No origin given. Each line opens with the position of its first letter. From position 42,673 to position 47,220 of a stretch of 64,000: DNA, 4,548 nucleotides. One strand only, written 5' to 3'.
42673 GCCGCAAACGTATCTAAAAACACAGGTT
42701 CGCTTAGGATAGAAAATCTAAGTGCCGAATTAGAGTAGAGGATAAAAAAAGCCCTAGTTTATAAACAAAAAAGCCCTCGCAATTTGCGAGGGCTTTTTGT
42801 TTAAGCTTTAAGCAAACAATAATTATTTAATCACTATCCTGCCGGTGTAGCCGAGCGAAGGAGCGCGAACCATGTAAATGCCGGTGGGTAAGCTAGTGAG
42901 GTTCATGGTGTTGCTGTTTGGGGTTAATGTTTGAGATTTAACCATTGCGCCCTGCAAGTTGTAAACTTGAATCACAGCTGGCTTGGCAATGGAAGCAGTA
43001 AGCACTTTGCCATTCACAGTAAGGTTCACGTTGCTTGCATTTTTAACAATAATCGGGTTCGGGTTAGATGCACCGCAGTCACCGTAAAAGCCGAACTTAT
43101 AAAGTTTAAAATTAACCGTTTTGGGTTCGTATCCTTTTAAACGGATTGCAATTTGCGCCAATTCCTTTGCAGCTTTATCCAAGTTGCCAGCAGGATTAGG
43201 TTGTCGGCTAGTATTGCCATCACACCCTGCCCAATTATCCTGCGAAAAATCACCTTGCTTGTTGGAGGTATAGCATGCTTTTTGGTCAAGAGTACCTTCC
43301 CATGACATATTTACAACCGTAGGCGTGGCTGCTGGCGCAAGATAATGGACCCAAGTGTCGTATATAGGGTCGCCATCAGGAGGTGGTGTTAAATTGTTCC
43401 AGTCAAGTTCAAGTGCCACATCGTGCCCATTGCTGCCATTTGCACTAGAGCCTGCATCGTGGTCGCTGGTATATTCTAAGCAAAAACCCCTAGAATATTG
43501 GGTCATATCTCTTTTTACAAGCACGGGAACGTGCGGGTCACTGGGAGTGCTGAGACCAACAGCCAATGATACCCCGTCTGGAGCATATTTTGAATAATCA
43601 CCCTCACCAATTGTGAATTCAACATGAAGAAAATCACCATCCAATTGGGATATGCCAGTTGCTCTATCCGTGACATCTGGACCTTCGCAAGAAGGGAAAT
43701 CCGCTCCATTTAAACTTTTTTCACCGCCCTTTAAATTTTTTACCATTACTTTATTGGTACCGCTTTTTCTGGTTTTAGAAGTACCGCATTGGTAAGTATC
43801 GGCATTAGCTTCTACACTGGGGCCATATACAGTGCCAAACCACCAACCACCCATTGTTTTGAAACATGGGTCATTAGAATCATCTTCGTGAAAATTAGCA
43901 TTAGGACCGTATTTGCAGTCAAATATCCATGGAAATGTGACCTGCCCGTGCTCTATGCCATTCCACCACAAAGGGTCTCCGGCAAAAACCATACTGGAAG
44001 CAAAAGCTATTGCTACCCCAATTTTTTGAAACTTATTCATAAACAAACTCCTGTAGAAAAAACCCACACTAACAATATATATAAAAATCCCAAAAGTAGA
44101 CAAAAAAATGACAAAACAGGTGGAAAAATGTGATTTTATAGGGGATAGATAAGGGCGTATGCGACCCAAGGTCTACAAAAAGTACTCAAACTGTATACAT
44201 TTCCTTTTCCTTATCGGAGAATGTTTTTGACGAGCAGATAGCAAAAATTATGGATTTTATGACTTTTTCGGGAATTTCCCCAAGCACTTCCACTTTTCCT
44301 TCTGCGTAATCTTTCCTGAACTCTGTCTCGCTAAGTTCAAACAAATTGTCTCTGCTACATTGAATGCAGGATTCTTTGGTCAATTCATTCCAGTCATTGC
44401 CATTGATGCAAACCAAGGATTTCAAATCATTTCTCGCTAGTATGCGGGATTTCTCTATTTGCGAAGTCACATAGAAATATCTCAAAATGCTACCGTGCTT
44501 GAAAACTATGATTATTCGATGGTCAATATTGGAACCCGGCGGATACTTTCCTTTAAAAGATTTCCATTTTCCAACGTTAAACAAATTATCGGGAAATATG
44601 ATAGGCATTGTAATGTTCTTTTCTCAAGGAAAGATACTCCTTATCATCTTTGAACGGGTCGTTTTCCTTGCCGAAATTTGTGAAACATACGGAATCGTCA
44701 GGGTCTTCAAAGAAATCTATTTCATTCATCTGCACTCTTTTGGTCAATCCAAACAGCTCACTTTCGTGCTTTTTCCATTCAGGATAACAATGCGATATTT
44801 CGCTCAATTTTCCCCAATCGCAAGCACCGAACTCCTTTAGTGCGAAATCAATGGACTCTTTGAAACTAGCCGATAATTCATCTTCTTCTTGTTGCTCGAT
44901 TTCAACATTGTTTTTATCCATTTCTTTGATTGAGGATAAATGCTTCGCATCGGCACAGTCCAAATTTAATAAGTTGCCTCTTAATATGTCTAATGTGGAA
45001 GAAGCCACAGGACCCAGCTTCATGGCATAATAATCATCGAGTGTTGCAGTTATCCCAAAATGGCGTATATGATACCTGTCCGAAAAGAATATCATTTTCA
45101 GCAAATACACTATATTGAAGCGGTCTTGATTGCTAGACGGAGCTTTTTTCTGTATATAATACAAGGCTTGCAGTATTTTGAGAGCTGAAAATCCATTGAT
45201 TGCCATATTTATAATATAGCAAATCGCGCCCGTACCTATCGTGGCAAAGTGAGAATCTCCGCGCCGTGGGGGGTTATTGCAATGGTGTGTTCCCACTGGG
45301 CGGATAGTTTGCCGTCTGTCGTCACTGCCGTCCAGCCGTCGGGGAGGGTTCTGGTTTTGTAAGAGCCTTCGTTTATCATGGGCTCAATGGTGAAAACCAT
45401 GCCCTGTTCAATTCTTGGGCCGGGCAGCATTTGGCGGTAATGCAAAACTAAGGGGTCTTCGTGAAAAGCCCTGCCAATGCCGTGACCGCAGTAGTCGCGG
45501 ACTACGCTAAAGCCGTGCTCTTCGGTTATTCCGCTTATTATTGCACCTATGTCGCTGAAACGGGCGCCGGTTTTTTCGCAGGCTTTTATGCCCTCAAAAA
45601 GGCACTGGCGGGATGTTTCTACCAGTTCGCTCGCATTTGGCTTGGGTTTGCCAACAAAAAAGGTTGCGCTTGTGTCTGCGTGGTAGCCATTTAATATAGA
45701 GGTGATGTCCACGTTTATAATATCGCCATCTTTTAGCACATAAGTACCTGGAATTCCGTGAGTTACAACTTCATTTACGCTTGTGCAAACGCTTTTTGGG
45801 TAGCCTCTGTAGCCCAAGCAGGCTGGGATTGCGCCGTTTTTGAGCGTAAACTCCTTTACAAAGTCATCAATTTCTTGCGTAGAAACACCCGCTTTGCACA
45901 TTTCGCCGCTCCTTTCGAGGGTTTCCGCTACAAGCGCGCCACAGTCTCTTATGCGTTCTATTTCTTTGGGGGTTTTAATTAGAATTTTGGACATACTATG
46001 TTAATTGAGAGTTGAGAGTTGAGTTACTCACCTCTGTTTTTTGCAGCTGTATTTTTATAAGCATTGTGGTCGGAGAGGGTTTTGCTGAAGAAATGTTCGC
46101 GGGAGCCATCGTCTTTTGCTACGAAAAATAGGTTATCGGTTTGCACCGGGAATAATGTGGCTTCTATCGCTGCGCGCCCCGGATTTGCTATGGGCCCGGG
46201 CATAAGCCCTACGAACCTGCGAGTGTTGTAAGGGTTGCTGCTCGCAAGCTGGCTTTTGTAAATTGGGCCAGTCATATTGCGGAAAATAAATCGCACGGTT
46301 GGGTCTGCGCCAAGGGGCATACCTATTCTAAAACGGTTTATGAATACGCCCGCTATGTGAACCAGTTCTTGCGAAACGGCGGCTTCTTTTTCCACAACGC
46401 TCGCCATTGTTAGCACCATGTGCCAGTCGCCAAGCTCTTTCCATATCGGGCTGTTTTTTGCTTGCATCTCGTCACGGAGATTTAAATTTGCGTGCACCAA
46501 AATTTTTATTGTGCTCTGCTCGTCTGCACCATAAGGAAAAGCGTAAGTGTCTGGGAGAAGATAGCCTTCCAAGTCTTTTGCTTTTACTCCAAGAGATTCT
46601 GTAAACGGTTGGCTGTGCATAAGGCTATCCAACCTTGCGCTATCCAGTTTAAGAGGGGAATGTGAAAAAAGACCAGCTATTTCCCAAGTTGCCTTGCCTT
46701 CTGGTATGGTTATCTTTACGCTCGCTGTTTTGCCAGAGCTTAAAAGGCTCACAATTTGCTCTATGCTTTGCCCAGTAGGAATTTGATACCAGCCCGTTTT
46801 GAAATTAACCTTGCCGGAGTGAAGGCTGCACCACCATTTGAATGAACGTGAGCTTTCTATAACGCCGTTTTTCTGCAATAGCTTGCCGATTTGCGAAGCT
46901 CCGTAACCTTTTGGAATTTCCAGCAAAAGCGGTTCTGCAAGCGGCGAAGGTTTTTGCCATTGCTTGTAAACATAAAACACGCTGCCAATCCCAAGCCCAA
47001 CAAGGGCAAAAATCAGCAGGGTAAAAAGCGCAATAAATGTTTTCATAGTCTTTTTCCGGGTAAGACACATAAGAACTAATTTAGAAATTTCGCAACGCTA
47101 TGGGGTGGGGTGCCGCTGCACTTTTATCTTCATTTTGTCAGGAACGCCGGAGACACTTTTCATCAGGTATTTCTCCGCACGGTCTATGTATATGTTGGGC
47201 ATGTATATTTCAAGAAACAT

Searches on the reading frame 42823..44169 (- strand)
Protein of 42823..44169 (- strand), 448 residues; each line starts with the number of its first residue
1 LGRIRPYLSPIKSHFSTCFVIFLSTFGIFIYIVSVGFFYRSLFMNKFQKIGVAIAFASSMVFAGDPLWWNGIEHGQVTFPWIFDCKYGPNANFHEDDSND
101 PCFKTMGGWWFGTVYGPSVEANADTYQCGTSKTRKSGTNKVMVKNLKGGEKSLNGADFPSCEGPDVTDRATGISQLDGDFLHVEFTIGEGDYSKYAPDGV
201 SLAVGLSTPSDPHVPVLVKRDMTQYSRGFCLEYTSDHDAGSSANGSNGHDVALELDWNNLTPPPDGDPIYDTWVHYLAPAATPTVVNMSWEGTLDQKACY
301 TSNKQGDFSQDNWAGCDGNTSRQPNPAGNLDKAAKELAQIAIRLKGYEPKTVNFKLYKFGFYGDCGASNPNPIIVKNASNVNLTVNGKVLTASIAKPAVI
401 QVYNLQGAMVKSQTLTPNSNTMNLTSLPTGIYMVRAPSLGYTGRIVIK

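Call 82: search_protein_families(library=pfam, proteins=[window:42823-44169:-], max_evalue=0.01)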
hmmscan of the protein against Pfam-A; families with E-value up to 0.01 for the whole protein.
window:42823-44169:- (448 aa): 1 family
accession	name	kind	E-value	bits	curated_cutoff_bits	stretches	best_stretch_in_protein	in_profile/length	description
PF18962.6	Por_Secre_tail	-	6.8e-07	29.9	27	1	370-437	3-63/75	Secretion system C-terminal sorting domain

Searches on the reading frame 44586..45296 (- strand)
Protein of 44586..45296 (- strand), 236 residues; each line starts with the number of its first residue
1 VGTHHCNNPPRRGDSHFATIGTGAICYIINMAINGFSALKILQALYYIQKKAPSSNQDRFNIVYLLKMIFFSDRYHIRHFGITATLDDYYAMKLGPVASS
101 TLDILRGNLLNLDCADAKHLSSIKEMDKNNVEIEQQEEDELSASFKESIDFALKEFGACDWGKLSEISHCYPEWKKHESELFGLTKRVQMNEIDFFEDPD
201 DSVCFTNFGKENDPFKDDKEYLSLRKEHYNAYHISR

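Call 87: search_protein_families(library=pfam, proteins=[window:44586-45296:-], max_evalue=0.001)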
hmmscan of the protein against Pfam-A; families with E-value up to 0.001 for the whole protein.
window:44586-45296:- (236 aa): 1 family
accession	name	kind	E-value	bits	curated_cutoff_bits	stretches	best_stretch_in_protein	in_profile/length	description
PF13274.11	SocA_Panacea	-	6.4e-19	69.4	25.7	1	65-175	1-113/113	Antitoxin SocA-like, Panacea domain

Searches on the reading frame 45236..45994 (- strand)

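Call 87: search_protein_families(library=pfam, proteins=[window:45236-45994:-], max_evalue=0.001)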
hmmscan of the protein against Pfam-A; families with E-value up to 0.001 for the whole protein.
window:45236-45994:- (252 aa): 1 family
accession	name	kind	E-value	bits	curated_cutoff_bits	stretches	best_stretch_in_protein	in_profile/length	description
PF00557.29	Peptidase_M24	-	7e-50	170.1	23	1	13-242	1-208/208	Metallopeptidase family M24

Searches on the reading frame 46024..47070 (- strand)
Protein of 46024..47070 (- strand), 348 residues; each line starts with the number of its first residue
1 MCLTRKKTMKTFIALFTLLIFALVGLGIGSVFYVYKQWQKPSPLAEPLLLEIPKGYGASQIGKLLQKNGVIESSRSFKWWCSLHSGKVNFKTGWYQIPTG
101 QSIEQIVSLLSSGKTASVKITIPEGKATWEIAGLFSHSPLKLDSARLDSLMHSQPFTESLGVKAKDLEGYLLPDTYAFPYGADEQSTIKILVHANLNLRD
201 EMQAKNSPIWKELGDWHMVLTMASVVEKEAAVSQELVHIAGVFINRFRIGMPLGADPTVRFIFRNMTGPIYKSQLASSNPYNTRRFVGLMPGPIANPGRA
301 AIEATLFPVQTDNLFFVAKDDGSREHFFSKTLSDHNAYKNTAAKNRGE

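Call 87: search_protein_families(library=pfam, proteins=[window:46024-47070:-], max_evalue=0.001)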
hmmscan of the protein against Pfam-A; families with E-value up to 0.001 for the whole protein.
window:46024-47070:- (348 aa): 1 family
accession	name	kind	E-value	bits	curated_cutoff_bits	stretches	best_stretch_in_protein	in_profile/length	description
PF02618.21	YceG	-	1.8e-73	247.9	32.4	1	50-339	1-273/275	YceG-like family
